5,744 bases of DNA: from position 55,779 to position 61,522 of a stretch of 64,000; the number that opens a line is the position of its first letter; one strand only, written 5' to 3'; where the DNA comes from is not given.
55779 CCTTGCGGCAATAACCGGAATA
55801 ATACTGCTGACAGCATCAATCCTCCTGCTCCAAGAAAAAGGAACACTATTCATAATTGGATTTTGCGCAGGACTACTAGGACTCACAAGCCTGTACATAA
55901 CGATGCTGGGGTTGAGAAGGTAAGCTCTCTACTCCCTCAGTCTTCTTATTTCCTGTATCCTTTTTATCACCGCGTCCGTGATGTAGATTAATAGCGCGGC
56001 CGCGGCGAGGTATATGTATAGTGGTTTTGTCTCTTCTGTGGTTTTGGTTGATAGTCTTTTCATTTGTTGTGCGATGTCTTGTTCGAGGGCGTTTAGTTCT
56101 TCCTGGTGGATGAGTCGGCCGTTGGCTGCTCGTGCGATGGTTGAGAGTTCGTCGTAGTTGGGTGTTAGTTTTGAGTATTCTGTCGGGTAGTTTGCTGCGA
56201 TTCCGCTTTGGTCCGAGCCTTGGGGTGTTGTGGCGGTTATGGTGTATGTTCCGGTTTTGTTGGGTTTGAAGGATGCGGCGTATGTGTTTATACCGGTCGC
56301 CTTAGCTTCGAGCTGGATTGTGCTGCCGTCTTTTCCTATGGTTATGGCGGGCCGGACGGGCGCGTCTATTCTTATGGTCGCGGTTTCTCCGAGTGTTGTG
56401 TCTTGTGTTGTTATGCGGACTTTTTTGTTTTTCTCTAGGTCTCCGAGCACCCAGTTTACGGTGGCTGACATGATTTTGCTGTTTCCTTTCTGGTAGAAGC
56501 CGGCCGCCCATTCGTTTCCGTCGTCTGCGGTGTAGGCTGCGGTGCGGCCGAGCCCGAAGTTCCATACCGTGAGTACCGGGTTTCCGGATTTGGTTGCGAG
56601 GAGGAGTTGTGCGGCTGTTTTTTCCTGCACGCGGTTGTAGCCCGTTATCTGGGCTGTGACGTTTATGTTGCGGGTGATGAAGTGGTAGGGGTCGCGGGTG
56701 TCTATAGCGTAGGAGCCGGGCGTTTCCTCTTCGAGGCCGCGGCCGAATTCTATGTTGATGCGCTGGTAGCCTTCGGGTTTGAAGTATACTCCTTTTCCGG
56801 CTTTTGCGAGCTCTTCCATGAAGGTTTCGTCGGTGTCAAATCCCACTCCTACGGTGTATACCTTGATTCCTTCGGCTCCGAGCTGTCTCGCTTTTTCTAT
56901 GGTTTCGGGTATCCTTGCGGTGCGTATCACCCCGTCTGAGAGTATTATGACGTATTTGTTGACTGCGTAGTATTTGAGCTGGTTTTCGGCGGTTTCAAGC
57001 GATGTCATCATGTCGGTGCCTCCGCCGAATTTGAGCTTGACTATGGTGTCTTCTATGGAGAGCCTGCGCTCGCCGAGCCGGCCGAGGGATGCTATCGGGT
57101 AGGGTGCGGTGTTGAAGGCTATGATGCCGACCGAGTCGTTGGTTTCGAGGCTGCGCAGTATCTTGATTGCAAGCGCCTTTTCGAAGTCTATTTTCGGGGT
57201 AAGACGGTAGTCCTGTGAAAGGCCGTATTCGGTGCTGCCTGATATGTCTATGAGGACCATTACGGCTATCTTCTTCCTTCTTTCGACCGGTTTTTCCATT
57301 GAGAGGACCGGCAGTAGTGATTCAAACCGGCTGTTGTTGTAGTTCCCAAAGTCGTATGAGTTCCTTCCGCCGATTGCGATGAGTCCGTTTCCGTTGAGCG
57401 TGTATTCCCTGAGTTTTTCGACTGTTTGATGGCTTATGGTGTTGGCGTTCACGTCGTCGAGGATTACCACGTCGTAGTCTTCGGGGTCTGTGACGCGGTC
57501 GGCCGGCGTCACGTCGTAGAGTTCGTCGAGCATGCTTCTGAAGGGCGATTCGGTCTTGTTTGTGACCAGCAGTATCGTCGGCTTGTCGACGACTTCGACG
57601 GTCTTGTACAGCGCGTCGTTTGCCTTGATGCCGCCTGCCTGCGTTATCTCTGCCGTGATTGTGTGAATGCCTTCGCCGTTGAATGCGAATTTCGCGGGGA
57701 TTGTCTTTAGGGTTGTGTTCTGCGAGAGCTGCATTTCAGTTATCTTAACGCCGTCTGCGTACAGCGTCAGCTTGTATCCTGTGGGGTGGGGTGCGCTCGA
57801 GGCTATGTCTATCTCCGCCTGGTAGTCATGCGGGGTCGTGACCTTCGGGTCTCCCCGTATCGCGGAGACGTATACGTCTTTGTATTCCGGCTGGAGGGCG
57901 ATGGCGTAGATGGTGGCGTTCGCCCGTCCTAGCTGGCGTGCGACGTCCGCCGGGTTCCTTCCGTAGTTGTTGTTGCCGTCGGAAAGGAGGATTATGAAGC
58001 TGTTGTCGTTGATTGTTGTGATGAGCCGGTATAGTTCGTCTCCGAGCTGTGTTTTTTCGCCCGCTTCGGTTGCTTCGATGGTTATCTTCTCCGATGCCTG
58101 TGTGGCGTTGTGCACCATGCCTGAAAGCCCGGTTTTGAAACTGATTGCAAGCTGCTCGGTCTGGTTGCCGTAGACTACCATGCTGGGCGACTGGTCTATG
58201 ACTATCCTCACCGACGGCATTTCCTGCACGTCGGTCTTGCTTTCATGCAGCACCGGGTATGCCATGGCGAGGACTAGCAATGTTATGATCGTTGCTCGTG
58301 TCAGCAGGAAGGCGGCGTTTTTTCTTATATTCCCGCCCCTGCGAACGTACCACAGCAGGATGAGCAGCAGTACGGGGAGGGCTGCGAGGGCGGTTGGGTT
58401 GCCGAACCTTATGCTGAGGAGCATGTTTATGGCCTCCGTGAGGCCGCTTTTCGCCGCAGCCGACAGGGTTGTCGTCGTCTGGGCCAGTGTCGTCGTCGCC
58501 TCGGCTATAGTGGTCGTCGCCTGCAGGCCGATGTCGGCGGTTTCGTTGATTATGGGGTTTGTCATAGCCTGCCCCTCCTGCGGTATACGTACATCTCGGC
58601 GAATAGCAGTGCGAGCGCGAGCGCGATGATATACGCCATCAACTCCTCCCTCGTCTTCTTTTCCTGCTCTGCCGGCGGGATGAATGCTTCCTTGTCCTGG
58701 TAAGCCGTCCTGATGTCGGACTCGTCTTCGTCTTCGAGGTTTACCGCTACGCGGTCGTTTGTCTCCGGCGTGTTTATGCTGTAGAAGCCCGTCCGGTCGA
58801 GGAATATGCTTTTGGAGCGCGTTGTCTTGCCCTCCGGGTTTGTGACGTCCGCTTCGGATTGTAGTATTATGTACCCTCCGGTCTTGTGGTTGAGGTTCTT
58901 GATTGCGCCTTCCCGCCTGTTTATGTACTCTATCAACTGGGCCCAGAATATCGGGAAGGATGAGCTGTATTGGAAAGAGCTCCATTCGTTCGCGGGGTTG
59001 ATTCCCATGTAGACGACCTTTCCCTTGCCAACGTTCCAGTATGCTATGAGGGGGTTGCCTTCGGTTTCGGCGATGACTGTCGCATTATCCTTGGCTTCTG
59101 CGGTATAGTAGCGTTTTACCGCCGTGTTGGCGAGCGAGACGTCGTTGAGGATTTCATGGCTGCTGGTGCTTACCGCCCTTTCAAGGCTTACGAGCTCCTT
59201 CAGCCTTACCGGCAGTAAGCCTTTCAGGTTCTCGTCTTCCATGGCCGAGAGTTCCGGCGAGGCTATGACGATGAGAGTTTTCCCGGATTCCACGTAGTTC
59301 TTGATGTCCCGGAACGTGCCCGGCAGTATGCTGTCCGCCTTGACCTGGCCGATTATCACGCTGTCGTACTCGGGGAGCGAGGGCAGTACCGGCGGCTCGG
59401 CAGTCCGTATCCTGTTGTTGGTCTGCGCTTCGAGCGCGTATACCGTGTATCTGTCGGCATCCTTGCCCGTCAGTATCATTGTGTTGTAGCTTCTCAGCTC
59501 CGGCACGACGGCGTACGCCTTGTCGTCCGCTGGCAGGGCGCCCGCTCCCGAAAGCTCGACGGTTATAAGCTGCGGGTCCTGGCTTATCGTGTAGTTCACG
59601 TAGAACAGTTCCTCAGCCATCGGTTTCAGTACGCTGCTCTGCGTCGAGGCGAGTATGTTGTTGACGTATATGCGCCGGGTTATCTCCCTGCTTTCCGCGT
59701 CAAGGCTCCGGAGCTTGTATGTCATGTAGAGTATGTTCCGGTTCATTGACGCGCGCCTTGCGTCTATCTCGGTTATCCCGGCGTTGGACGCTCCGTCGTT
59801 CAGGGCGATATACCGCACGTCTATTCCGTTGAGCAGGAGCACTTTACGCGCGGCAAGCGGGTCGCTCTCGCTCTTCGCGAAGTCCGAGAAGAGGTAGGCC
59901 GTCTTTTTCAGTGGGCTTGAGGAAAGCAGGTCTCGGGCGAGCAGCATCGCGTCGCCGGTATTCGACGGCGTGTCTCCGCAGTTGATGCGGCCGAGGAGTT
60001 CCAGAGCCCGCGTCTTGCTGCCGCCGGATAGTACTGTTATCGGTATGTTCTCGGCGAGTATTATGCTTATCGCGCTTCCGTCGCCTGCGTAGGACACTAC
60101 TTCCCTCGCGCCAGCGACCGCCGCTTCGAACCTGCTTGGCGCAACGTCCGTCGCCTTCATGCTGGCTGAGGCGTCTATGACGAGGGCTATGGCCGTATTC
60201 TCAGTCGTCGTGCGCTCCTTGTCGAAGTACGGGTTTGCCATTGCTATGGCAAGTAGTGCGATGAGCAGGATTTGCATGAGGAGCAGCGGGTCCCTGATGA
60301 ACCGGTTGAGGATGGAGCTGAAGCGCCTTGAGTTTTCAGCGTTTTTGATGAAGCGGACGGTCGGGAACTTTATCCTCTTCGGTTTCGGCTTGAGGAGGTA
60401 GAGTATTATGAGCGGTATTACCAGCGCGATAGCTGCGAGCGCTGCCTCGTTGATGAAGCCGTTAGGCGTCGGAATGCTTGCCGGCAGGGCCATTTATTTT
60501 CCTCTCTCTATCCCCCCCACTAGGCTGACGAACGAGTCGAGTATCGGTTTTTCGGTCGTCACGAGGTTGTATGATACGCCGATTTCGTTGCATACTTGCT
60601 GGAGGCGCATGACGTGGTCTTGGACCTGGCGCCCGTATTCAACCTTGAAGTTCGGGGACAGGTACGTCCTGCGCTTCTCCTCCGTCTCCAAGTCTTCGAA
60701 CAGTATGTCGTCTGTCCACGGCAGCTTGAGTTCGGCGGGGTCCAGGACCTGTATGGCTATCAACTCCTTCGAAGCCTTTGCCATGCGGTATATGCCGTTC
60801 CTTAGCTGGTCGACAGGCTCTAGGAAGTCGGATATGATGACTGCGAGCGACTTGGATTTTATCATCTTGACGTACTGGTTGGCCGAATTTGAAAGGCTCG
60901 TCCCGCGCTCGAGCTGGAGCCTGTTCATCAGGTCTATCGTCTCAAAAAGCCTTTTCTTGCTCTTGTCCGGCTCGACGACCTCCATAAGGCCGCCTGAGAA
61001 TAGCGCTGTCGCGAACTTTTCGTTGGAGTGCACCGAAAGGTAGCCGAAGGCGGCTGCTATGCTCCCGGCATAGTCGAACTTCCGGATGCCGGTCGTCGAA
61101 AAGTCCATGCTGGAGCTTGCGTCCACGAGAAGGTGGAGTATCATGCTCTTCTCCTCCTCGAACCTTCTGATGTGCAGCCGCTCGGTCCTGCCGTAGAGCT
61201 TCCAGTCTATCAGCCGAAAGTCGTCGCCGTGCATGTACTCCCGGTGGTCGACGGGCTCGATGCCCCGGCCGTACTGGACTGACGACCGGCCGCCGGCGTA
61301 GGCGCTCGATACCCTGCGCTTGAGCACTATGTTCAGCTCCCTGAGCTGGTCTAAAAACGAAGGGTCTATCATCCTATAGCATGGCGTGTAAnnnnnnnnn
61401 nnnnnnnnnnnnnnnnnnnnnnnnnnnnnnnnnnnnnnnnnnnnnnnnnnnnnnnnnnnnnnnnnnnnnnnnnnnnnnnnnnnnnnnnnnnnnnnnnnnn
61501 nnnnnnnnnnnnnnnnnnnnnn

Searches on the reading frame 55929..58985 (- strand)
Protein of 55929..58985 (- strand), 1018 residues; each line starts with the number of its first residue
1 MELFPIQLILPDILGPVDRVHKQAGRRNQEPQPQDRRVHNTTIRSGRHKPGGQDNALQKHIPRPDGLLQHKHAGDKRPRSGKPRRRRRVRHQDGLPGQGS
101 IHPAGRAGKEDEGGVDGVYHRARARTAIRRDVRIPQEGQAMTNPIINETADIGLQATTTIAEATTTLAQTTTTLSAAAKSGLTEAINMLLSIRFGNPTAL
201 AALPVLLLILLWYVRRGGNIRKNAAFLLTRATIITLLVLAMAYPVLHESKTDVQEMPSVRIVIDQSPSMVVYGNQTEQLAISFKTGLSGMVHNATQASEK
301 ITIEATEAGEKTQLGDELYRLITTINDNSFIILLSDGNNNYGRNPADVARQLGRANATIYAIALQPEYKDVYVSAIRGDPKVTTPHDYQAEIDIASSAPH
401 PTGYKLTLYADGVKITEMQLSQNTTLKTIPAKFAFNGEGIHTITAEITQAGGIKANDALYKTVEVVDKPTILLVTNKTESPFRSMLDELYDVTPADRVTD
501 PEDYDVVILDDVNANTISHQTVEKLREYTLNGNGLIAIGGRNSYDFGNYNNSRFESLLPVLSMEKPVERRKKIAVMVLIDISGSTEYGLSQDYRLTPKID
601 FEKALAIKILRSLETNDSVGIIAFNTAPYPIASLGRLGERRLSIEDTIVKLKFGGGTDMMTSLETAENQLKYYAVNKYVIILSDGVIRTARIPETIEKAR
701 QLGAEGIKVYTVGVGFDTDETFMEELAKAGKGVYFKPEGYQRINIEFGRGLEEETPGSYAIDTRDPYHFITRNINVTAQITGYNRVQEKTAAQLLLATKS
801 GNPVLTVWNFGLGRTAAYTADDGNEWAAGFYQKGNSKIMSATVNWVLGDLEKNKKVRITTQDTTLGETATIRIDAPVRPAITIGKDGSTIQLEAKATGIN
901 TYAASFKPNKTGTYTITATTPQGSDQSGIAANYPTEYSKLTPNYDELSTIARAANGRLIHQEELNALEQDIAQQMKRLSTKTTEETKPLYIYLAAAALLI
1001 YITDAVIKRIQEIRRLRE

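Call 10: search_protein_families(library=pfam, proteins=[window:55929-58985:-], max_evalue=0.01)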
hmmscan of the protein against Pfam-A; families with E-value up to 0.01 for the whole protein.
window:55929-58985:- (1018 aa): 7 families
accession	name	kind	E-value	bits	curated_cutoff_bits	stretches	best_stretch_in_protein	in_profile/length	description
PF00092.34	VWA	-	1.5e-18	68.1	23.8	2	575-737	2-162/174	von Willebrand factor type A domain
PF07090.17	GATase1_like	-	1.7e-08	34.8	27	1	754-829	149-226/247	Putative glutamine amidotransferase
PF24157.1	DUF7408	-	2.9e-08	34.3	27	1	471-560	2-87/174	Domain of unknown function (DUF7408)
PF13768.12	VWA_3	-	4.2e-08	33.8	27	1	609-734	27-153/155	von Willebrand factor type A domain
PF05762.20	VWA_CoxE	-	4.6e-06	26.7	26.4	0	648-710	122-183/222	VWA domain containing CoxE-like protein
PF00630.25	Filamin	-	0.0027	18.9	26.9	0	853-919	22-81/93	Filamin/ABP280 repeat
PF01882.25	DUF58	-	0.0053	16.4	23.4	0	567-712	30-164/216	Protein of unknown function DUF58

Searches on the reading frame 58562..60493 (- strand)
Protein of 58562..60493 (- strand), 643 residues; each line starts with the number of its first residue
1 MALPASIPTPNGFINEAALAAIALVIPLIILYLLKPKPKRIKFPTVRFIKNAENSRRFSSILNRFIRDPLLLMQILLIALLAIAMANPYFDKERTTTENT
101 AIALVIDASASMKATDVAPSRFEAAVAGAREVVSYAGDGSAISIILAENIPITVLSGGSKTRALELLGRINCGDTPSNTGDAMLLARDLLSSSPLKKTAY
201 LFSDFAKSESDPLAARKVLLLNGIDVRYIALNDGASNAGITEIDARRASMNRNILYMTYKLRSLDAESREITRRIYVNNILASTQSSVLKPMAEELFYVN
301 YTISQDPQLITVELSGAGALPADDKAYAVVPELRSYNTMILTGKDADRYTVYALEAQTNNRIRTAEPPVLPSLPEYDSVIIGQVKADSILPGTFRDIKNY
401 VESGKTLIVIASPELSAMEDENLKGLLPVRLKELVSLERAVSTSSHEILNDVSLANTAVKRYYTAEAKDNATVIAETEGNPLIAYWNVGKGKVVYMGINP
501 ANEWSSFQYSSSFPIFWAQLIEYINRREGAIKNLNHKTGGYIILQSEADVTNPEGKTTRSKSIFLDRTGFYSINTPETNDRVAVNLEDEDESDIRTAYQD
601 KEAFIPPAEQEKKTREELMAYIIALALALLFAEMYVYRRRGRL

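Call 10: search_protein_families(library=pfam, proteins=[window:58562-60493:-], max_evalue=0.01)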
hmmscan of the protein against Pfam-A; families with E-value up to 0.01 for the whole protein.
window:58562-60493:- (643 aa): 7 families
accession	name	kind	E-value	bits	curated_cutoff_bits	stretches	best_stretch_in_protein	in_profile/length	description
PF24157.1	DUF7408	-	9.7e-34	117.3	27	1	341-519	4-173/174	Domain of unknown function (DUF7408)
PF07584.16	BatA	-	2.4e-14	53.9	25.9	1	16-88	7-77/77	Aerotolerance regulator N-terminal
PF13519.12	VWA_2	-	1.6e-10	42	27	1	103-205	2-106/107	von Willebrand factor type A domain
PF24155.1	DUF7406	-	2.5e-06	27.8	28.4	1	531-573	4-45/52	Domain of unknown function (DUF7406)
PF07090.17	GATase1_like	-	5.4e-06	26.6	27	1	441-524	158-245/247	Putative glutamine amidotransferase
PF17385.8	LBP_M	-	0.0011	19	25.2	1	396-498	89-198/221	Lacto-N-biose phosphorylase central domain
PF08532.16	Glyco_hydro_42M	-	0.0045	17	25.8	1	391-501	71-189/207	Beta-galactosidase trimerisation domain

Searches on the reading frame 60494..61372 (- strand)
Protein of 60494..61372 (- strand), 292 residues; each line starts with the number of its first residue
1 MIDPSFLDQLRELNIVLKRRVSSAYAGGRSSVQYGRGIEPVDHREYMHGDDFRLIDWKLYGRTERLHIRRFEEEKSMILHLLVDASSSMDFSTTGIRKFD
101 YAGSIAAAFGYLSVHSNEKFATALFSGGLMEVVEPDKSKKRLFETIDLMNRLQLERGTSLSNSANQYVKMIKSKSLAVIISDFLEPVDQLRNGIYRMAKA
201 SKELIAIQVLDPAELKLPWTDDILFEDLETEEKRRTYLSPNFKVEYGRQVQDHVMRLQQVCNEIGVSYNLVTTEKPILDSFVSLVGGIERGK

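Call 10: search_protein_families(library=pfam, proteins=[window:60494-61372:-], max_evalue=0.01)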
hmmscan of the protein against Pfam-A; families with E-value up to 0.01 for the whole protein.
window:60494-61372:- (292 aa): 3 families
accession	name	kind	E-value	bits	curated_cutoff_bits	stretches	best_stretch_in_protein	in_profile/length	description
PF01882.25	DUF58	-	1.1e-42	146.1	23.4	1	42-253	1-213/216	Protein of unknown function DUF58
PF13519.12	VWA_2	-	0.00043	21.3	27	1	81-183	3-106/107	von Willebrand factor type A domain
PF05762.20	VWA_CoxE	-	0.00051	20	26.4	1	60-211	40-189/222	VWA domain containing CoxE-like protein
